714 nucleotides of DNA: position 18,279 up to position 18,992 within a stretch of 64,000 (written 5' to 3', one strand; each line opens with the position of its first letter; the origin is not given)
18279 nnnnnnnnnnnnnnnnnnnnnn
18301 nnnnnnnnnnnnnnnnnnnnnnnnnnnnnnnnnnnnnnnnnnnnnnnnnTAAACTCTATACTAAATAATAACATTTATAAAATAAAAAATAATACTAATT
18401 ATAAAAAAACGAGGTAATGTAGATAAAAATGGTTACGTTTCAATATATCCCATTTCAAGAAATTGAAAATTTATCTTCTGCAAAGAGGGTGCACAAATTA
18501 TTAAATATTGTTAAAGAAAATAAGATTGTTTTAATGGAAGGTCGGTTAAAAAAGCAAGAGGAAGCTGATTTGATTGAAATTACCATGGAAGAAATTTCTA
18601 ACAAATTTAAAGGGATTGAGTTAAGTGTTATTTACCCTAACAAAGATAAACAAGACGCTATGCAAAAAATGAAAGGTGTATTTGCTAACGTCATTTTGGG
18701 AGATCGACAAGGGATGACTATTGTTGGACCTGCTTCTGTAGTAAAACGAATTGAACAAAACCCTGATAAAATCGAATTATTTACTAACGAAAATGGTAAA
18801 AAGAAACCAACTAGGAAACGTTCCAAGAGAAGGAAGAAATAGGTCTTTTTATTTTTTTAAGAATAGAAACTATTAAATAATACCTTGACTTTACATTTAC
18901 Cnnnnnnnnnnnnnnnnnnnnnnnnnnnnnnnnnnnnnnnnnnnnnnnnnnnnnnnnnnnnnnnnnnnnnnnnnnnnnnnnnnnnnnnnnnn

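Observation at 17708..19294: Conserved-looking three-gene module: small P-loop GTPase, then a 137-aa KR-tailed protein, then a C4 zinc-ribbon protein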

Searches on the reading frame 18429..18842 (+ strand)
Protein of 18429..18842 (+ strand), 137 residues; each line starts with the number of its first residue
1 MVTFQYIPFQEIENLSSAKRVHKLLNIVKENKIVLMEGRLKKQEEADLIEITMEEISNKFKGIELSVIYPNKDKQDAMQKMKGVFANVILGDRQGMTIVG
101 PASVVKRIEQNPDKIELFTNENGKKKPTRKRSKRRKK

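Call 3: search_protein_families(library=pfam, proteins=[window:18429-18842:+], max_evalue=0.01)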
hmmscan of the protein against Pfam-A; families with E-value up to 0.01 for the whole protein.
window:18429-18842:+ (137 aa): 1 family
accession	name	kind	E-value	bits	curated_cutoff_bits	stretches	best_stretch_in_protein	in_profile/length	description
PF09846.14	OapB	-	6.9e-18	65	27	1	13-116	2-100/104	Origin-associated protein OapB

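Call 4: search_protein_families(library=ncbifam, proteins=[window:18429-18842:+], max_evalue=0.01)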
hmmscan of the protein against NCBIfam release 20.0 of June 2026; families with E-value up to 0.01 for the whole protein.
window:18429-18842:+ (137 aa): 0 families

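Call 13: find_homologous_proteins(query=window:18429-18842:+)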
Query window:18429-18842:+ (137 aa): 1877 proteins with E <= 0.001 among 1893 candidates; the best 120 are listed.
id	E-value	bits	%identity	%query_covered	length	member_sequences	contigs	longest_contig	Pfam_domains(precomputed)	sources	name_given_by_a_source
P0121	8.2e-80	282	100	100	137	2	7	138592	PF09846.15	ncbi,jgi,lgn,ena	-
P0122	3.5e-70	251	89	90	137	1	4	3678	PF09846.15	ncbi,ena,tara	tara:strand:- start:3034 stop:3447 length:414 start_codon:yes stop_codon:yes gene_type:complete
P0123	1.0e-68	247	92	88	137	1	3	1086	PF09846.15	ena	-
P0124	2.2e-68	246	91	88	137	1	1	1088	PF09846.15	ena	-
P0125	1.6e-61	223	81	99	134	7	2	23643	PF09846.15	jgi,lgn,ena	-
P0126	2.9e-61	223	79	93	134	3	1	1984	PF09846.15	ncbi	-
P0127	4.7e-61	222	80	98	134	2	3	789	PF09846.15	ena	-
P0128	5.4e-61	222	79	99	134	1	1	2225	PF09846.15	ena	-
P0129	1.1e-60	221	79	99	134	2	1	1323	PF09846.15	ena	-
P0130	1.1e-60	221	79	99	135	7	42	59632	PF09846.15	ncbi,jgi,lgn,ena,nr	ncbi:DUF2073 domain-containing protein [Candidatus Woesearchaeota archaeon]|jgi:hypothetical protein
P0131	1.3e-60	221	82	96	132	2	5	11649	PF09846.15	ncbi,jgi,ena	-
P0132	1.3e-60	220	82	90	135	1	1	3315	PF09846.15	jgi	-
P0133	1.4e-60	220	79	99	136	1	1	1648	PF09846.15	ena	-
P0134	1.8e-60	220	81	88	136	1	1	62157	PF09846.15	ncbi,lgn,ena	-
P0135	1.9e-60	220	81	88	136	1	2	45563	PF09846.15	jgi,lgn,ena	-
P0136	2.3e-60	220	80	90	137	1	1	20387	PF09846.15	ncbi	-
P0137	2.5e-60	220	79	99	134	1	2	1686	PF09846.15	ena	-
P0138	2.6e-60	220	80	90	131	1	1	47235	PF09846.15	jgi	jgi:hypothetical protein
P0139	3.4e-60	219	77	100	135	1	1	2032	PF09846.15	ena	-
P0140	3.5e-60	219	76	99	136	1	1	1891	PF09846.15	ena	-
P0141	4.0e-60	219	79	100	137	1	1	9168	PF09846.15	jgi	jgi:hypothetical protein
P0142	4.3e-60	219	78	99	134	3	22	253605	PF09846.15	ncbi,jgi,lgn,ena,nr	ncbi:DUF2073 domain-containing protein [Candidatus Woesearchaeota archaeon]|jgi:hypothetical protein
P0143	4.5e-60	219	84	88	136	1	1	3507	PF09846.15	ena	-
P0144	5.1e-60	219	80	90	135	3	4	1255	PF09846.15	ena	-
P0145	7.8e-60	218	81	89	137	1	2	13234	PF09846.15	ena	-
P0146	1.0e-59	218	78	96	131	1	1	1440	PF09846.15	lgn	-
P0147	1.3e-59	217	79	90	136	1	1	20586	PF09846.15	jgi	jgi:hypothetical protein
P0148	1.5e-59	217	80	88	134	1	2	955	PF09846.15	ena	-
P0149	2.0e-59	217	78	94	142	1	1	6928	PF09846.15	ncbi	ncbi:MAG: DUF2073 domain-containing protein [Nanoarchaeota archaeon]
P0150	2.1e-59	217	78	99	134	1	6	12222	PF09846.15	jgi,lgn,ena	-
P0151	2.6e-59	216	82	86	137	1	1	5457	PF09846.15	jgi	jgi:hypothetical protein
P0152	2.7e-59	216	76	96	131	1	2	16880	PF09846.15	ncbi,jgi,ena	-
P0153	2.7e-59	216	77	100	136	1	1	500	PF09846.15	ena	-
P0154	3.5e-59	216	82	86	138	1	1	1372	PF09846.15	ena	-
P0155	4.4e-59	216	77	99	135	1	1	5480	PF09846.15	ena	-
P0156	4.4e-59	216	76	99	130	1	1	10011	PF09846.15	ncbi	-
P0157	5.7e-59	215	78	99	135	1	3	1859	PF09846.15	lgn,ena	-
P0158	5.9e-59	215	82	90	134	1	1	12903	PF09846.15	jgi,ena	jgi:hypothetical protein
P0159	6.2e-59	215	82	90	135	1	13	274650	PF09846.15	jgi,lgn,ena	jgi:hypothetical protein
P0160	7.3e-59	215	76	100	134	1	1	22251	PF09846.15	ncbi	-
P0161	7.4e-59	215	84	89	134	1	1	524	PF09846.15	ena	-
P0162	7.5e-59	215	80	89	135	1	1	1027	PF09846.15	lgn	-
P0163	7.6e-59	215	76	95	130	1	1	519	PF09846.15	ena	-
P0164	8.6e-59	215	77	90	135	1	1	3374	PF09846.15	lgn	-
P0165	9.3e-59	215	80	90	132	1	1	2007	PF09846.15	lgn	-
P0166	9.8e-59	214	77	100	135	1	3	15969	PF09846.15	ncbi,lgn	-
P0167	1.1e-58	214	75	100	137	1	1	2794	PF09846.15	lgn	-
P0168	1.1e-58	214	77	100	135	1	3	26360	PF09846.15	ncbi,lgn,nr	ncbi:MAG: DUF2073 domain-containing protein [Nanoarchaeota archaeon]|nr:DUF2073 domain-containing pr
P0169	1.5e-58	214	79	88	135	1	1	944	PF09846.15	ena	-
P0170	1.7e-58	214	80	89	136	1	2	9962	PF09846.15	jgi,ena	-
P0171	1.7e-58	214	80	89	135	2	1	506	PF09846.15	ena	-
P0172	2.0e-58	213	73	100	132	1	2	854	PF09846.15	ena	-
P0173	2.2e-58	213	76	98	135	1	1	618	PF09846.15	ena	-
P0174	2.6e-58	213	82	88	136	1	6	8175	PF09846.15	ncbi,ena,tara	tara:strand:- start:1244 stop:1654 length:411 start_codon:yes stop_codon:yes gene_type:complete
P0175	2.7e-58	213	78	94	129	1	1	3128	PF09846.15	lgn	-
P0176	2.8e-58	213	76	96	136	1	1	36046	PF09846.15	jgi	jgi:hypothetical protein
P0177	4.1e-58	212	77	96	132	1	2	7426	PF09846.15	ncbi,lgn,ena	-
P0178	4.1e-58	212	80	88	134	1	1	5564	PF09846.15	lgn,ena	-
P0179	4.3e-58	212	75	95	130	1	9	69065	PF09846.15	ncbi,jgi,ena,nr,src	ncbi:DUF2073 domain-containing protein [Candidatus Woesearchaeota archaeon]|nr:DUF2073 domain-contai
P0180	4.9e-58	212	73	99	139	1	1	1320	PF09846.15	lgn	-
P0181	5.1e-58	212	73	100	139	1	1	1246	PF09846.15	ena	-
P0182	5.8e-58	212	79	90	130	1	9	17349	PF09846.15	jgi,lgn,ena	-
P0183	6.0e-58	212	77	100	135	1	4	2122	PF09846.15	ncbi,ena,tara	tara:strand:+ start:671 stop:1078 length:408 start_codon:yes stop_codon:yes gene_type:complete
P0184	6.2e-58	212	73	98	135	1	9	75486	PF09846.15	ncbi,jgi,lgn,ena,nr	ncbi:hypothetical protein COY27_05175 [Candidatus Woesearchaeota archaeon CG_4_10_14_0_2_um_filter_3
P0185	6.5e-58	212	74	100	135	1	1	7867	PF09846.15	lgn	-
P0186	6.7e-58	212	78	88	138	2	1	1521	PF09846.15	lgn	-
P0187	7.2e-58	212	75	97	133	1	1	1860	PF09846.15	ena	-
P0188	7.9e-58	212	71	99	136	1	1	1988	PF09846.15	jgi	jgi:hypothetical protein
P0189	8.0e-58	212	77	98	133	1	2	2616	PF09846.15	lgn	-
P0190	8.3e-58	211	81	88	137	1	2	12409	PF09846.15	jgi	-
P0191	8.6e-58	211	73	99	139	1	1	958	PF09846.15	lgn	-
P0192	9.0e-58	211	78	96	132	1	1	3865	PF09846.15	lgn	-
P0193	9.0e-58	211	76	99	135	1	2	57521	PF09846.15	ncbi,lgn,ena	-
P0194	9.1e-58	211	77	97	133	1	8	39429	PF09846.15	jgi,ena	jgi:hypothetical protein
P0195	9.2e-58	211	76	99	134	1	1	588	PF09846.15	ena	-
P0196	9.4e-58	211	79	91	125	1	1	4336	PF09846.15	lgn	-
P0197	9.5e-58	211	77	89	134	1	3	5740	PF09846.15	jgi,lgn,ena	-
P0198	9.8e-58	211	81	90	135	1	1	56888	PF09846.15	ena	-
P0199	1.1e-57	211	81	91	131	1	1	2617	PF09846.15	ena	-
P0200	1.1e-57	211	77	98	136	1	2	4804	PF09846.15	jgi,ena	-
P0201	1.2e-57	211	75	97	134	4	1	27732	PF09846.15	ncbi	-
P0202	1.2e-57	211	74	100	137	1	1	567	PF09846.15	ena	-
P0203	1.2e-57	211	74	100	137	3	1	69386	PF09846.15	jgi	jgi:hypothetical protein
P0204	1.3e-57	211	80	89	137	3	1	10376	PF09846.15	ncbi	-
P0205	1.3e-57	211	74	100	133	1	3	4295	PF09846.15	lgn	-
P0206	1.6e-57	211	75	99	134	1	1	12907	PF09846.15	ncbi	-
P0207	1.7e-57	210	77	89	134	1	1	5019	PF09846.15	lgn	-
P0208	1.8e-57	210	72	100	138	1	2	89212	PF09846.15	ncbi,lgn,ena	-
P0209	1.9e-57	210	78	95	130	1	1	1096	PF09846.15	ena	-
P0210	1.9e-57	210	72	99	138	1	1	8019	PF09846.15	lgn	-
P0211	1.9e-57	210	77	99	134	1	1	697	PF09846.15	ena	-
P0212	2.0e-57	210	79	89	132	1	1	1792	PF09846.15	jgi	jgi:hypothetical protein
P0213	2.0e-57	210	82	89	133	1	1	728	PF09846.15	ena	-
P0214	2.3e-57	210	76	95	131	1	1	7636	PF09846.15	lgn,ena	-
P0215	2.4e-57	210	79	88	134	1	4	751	PF09846.15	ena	-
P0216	2.6e-57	210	75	98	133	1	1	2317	PF09846.15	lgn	-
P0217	2.6e-57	210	79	88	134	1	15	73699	PF09846.15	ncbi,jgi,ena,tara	tara:strand:- start:25085 stop:25489 length:405 start_codon:yes stop_codon:yes gene_type:complete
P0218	2.7e-57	210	73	96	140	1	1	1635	PF09846.15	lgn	-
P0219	2.8e-57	210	76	96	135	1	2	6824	PF09846.15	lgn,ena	-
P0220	2.9e-57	210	74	95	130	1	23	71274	PF09846.15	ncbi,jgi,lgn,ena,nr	ncbi:DUF2073 domain-containing protein [Candidatus Woesearchaeota archaeon]|nr:DUF2073 domain-contai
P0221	3.2e-57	210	77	88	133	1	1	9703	PF09846.15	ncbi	-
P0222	3.3e-57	210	77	99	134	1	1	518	PF09846.15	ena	-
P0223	3.6e-57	209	77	98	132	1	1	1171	PF09846.15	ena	-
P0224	3.9e-57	209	81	89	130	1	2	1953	PF09846.15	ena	-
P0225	4.0e-57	209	76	100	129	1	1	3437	PF09846.15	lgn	-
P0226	4.0e-57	209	78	90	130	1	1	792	PF09846.15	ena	-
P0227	4.0e-57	209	78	88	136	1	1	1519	PF09846.15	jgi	jgi:hypothetical protein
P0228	4.1e-57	209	75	100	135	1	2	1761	PF09846.15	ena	-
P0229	4.3e-57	209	76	96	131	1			PF09846.15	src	-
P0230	4.3e-57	209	74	99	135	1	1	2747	PF09846.15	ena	-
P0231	5.1e-57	209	75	100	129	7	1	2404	PF09846.15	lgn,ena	-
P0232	5.7e-57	209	74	100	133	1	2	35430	PF09846.15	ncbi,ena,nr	ncbi:hypothetical protein CL620_00695 [archaeon]|nr:hypothetical protein [archaeon]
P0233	6.1e-57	209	75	96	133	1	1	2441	PF09846.15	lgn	-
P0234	6.4e-57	209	75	96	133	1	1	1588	PF09846.15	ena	-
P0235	6.4e-57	209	72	100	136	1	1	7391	PF09846.15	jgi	jgi:hypothetical protein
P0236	6.9e-57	208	75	95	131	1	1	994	PF09846.15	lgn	-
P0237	7.3e-57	208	69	99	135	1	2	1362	PF09846.15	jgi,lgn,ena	-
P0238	7.5e-57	208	81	89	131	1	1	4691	PF09846.15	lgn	-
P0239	7.7e-57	208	73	99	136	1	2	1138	PF09846.15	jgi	-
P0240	8.5e-57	208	74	97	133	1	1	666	PF09846.15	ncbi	-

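Call 16: search_solved_structures(query=window:18429-18842:+, max_evalue=10)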
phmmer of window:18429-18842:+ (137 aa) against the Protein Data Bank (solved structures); distinct sequences matched with E-value up to 10: 0.

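Call 28: predict_structure(alignment_id=A1)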
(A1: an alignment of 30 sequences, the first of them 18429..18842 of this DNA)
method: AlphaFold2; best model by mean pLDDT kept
length: 137 residues; sequences in the alignment: 30
mean_pLDDT: 49.7   pTM: 0.43
mean pLDDT of the five models: 49.7, 49.7, 47.6, 36.6, 32.6
residues with pLDDT >= 90: 0; 70-90: 1; 50-70: 67; < 50: 69
segments of 3 or more residues with pLDDT < 50: 1-4, 53-63, 68-94, 113-137
pLDDT, mean of each block of 10 residues (from residue 1): 50 65 65 57 57 45 48 42 36 52 55 44 36 41
secondary structure, 60 per line:
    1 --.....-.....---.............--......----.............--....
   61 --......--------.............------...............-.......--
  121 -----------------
elements in order: E3-7 H9-13 H17-29 E32-37 H42-54 H57-60 E63-68 H77-89 E96-101 H102-110 H112-118

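Call 50: find_related_loci(query=A2, collection=genome_contigs, flank=6000)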
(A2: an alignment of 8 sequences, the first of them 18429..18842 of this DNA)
Query A2 (137 aa) in genome_contigs; peptide patterns used: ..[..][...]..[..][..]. (x = any residue, [..] = any of these).
333 stretches matched a pattern; 279 encode a relative of the query (tblastn E <= 1e-3); the best 80 are kept; 80 distinct loci.
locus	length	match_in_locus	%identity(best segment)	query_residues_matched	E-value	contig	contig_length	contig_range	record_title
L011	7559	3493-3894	82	1-136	1e-68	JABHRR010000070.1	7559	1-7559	MAG: Candidatus Woesearchaeota archaeon isolate SI039_bin18 k141_1675921, whole genome shotgun sequence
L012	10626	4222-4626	79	1-135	4e-68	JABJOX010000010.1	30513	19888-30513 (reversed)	MAG: Candidatus Woesearchaeota archaeon isolate SI075_bin52 k141_1887510, whole genome shotgun sequence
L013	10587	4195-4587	82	1-131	2e-67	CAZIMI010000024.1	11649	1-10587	MAG TPA_asm: uncultured Methanosarcinales archaeon isolate SRP077602_co6_348 genome assembly, contig: NODE_8593_length_1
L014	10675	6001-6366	84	1-122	2e-66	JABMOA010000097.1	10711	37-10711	MAG: Candidatus Woesearchaeota archaeon isolate bin.502 k141_4436356, whole genome shotgun sequence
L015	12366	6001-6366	82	1-122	7e-66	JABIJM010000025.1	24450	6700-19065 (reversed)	MAG: Candidatus Woesearchaeota archaeon isolate SI054_bin25 k141_1043415, whole genome shotgun sequence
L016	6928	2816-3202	78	1-129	1e-65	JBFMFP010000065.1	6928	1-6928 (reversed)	MAG: Nanoarchaeota archaeon isolate MAG274 MAG274_68, whole genome shotgun sequence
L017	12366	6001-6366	80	1-122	2e-65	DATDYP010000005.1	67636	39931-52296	MAG TPA_asm: Candidatus Nanoarchaeia archaeon isolate SMAG_U8168 k141_993356, whole genome shotgun sequence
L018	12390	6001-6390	74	1-130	1e-64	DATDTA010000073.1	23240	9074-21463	MAG TPA_asm: Candidatus Nanoarchaeia archaeon isolate SMAG_U8017 k141_1579504, whole genome shotgun sequence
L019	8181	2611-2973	83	1-121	1e-64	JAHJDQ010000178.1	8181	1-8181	MAG: Nanoarchaeota archaeon isolate Modern_marine.mb.67 Modern_marine.mb.67_k141_2304089, whole genome shotgun sequence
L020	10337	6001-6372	77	1-124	1e-64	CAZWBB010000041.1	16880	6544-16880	MAG TPA_asm: uncultured Methanosarcinales archaeon isolate SRP077602_co2_374 genome assembly, contig: NODE_5097_length_1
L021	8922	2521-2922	75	1-133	2e-64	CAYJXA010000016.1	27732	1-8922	MAG TPA_asm: uncultured Methanosarcinales archaeon isolate ERP125453_co1_488 genome assembly, contig: NODE_1478_length_2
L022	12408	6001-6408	72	1-137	1e-64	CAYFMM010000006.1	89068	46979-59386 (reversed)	MAG TPA_asm: uncultured Methanosarcinales archaeon isolate ERP019367_co1_44 genome assembly, contig: NODE_339_length_890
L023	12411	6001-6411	72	1-134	1e-64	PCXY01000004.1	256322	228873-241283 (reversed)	MAG: Candidatus Woesearchaeota archaeon CG10_big_fil_rev_8_21_14_0_10_45_16 CG10_8_21_14_0.10_scaffold_6_c, whole genome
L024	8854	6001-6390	75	1-130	8e-64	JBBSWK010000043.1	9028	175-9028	MAG: Nanoarchaeota archaeon isolate H51-bin025_1 H51_bin025_1_000000000044, whole genome shotgun sequence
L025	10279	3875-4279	73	1-134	7e-64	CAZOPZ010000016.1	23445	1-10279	MAG TPA_asm: uncultured Methanosarcinales archaeon isolate binchicken_co251_164 genome assembly, contig: NODE_2946_lengt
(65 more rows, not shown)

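Call 63: search_protein_families(library=pfam, alignment_id=A4, max_evalue=0.00001)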
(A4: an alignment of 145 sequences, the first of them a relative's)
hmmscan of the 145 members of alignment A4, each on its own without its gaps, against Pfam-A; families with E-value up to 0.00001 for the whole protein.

A. member 1, L011:2019-2666:+ (215 aa): 1 family
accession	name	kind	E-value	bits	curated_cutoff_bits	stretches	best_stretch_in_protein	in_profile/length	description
PF02954.25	HTH_8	-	4.2e-15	55.6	22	1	173-211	4-42/42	Bacterial regulatory protein, Fis family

B. families by the number of members that match (of 145 scanned): 61 families (the first 25 are shown)
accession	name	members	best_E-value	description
PF22794.1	jr-ZPR1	29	4.4e-21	ZPR1 jelly-roll domain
PF03367.19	Zn_ribbon_ZPR1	29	6.9e-11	ZPR1 zinc-finger domain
PF02954.25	HTH_8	7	1.9e-16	Bacterial regulatory protein, Fis family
PF00122.25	E1-E2_ATPase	2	7.6e-50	E1-E2 ATPase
PF00687.26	Ribosomal_L1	2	2e-36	Ribosomal protein L1p/L10e family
PF01329.24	Pterin_4a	2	1.1e-29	Pterin 4 alpha carbinolamine dehydratase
PF00689.26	Cation_ATPase_C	2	1.5e-24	Cation transporting ATPase, C-terminus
PF08241.18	Methyltransf_11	2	8.8e-23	Methyltransferase domain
PF13847.12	Methyltransf_31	2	1.1e-21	Methyltransferase domain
PF13412.12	HTH_24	2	1e-20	Winged helix-turn-helix DNA-binding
PF01725.21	Ham1p_like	2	4.1e-20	Ham1 family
PF13649.12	Methyltransf_25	2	5.7e-20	Methyltransferase domain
PF00690.31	Cation_ATPase_N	2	7.7e-19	Cation transporter/ATPase, N-terminus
PF13404.12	HTH_AsnC-type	2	9.2e-19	AsnC-type helix-turn-helix domain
PF01209.24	Ubie_methyltran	2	3.5e-18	ubiE/COQ5 methyltransferase family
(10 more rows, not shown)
